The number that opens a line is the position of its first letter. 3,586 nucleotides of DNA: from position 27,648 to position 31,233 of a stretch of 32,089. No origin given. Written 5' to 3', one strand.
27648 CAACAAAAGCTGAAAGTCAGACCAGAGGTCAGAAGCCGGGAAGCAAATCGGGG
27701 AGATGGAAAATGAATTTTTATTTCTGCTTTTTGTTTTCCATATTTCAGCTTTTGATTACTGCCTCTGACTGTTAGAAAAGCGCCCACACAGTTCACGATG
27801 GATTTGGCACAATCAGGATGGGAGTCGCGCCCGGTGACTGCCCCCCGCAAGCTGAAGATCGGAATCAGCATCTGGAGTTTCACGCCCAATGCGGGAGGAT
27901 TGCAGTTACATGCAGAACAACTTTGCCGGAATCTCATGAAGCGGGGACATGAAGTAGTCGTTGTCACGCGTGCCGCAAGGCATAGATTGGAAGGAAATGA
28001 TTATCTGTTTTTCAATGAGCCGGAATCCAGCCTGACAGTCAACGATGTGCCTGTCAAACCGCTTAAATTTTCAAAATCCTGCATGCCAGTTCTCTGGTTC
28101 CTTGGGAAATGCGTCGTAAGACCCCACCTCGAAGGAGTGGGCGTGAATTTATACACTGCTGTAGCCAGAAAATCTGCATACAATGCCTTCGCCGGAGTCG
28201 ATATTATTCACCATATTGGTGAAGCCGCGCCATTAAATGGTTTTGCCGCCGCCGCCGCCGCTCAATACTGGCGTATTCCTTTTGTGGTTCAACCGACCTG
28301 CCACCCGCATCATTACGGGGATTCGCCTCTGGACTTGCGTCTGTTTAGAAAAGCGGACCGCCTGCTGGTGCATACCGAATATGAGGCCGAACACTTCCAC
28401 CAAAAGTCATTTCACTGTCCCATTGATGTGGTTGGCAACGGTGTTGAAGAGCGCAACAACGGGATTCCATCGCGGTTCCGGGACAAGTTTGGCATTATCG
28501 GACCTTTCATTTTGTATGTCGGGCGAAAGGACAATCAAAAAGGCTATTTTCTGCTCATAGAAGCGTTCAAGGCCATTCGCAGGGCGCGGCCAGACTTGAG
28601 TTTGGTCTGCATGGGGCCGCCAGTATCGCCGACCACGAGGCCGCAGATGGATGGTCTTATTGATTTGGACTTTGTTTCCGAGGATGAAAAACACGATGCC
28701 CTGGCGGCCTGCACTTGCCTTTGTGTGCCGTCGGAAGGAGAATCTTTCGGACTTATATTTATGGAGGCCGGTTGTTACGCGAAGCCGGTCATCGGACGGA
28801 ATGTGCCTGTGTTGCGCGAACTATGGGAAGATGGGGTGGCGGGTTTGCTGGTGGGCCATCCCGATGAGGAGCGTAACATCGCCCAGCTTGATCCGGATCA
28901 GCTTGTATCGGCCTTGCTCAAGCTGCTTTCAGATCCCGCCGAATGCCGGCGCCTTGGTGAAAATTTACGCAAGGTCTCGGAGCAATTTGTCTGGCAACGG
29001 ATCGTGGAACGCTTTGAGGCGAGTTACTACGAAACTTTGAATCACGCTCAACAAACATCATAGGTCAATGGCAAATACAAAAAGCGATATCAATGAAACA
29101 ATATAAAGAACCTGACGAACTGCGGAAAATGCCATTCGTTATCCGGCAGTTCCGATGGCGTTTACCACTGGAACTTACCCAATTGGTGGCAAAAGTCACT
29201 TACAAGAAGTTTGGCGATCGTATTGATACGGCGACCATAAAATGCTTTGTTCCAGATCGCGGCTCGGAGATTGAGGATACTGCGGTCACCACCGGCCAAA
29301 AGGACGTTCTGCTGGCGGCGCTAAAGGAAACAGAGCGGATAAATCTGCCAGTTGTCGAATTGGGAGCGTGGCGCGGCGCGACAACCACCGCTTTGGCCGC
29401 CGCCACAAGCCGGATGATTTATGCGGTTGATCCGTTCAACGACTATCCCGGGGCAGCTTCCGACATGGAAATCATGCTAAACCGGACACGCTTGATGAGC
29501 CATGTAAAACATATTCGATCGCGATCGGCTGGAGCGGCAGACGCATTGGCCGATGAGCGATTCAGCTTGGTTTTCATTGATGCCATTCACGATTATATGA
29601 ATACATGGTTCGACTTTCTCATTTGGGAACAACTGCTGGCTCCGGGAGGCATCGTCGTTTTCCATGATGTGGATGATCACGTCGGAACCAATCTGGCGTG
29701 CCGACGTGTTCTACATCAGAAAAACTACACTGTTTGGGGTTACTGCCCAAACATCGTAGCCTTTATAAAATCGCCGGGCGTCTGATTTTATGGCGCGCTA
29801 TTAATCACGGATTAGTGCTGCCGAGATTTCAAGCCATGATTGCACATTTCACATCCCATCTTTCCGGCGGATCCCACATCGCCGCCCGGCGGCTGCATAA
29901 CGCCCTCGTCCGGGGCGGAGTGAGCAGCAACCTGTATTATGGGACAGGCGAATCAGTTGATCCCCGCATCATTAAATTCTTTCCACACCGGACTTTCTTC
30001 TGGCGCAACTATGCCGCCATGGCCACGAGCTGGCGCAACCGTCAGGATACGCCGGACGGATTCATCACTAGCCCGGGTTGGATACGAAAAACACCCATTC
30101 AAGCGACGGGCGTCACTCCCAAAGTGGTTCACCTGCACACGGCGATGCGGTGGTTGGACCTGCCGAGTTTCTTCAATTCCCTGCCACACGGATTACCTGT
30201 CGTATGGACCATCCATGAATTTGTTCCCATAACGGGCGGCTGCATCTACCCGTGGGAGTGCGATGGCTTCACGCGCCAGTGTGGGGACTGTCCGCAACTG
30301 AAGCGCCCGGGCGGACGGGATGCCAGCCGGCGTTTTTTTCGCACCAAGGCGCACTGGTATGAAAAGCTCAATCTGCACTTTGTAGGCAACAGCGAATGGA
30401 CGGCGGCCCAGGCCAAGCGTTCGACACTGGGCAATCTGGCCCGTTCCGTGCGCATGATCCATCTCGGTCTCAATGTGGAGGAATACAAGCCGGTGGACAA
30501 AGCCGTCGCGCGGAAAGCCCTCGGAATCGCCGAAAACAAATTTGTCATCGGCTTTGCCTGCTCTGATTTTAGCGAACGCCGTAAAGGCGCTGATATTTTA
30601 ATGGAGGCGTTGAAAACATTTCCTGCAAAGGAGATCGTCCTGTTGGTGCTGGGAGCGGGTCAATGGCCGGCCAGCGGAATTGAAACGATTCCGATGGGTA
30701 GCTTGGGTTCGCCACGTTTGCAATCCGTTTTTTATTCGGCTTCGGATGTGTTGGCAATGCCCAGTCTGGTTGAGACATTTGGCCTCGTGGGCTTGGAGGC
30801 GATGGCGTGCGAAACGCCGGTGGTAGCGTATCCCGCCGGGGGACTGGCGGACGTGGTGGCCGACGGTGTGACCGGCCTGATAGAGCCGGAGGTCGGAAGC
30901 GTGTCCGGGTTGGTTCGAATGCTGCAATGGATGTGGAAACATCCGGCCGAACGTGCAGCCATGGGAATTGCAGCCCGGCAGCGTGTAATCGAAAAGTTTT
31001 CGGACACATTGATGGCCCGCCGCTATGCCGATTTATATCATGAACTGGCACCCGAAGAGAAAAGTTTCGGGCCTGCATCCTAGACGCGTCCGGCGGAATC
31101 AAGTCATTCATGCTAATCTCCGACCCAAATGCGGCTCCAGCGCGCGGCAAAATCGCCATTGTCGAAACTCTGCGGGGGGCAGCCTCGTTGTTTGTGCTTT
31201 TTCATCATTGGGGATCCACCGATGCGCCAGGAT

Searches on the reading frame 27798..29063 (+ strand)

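Call 8: search_protein_families(library=pfam, proteins=[window:27798-29063:+], max_evalue=0.001)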
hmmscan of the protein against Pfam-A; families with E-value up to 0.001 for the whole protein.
window:27798-29063:+ (421 aa): 5 families
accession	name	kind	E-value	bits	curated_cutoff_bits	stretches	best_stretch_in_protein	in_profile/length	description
PF00534.26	Glycos_transf_1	-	6.3e-22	78.4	26.4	1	236-392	16-171/172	Glycosyl transferases group 1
PF13692.12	Glyco_trans_1_4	-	2.8e-19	70.2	27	1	236-379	2-142/142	Glycosyl transferases group 1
PF13439.12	Glyco_transf_4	-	1.5e-14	54.8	28.5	1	33-217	2-167/170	Glycosyltransferase Family 4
PF13579.12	Glyco_trans_4_4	-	2.5e-13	51.1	29.7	1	33-215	1-158/158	Glycosyl transferase 4-like domain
PF20706.3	GT4-conflict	-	2.5e-06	27.2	26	0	238-405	200-384/385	Family 4 Glycosyltransferase in conflict systems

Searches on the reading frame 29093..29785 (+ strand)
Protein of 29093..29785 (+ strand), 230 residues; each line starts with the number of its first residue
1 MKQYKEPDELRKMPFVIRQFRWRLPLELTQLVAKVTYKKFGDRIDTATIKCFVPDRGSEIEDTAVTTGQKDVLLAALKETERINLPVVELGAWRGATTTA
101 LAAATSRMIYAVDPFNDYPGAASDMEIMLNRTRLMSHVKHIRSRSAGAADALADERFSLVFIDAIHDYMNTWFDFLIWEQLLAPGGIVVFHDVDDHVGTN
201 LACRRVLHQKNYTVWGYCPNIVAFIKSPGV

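Call 29: search_protein_families(library=pfam, proteins=[window:29093-29785:+], max_evalue=10)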
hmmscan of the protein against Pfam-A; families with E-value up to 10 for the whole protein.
window:29093-29785:+ (230 aa): 2 families
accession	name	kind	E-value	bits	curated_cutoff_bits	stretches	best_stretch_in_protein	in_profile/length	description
PF13578.12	Methyltransf_24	-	3e-18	67.1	26.3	1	88-193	1-105/105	Methyltransferase domain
PF05711.17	TylF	-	0.03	14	23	1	80-123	88-137/264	Macrocin-O-methyltransferase (TylF)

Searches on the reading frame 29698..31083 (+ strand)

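Call 29: search_protein_families(library=pfam, proteins=[window:29698-31083:+], max_evalue=10)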
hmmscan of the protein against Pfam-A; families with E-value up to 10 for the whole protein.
window:29698-31083:+ (461 aa): 5 families
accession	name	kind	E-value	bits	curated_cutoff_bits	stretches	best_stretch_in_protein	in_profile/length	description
PF00534.26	Glycos_transf_1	-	5.3e-22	78.6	26.4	2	345-429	89-172/172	Glycosyl transferases group 1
PF13692.12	Glyco_trans_1_4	-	1.7e-18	67.7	27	1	283-397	3-125/142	Glycosyl transferases group 1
PF20706.3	GT4-conflict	-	1.7e-10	40.9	26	1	348-441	281-375/385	Family 4 Glycosyltransferase in conflict systems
PF13524.12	Glyco_trans_1_2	-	9.4e-06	26.1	25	1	303-434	7-133/144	Glycosyl transferase-like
PF13439.12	Glyco_transf_4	-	0.0021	18.6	28.5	1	123-261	55-169/170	Glycosyltransferase Family 4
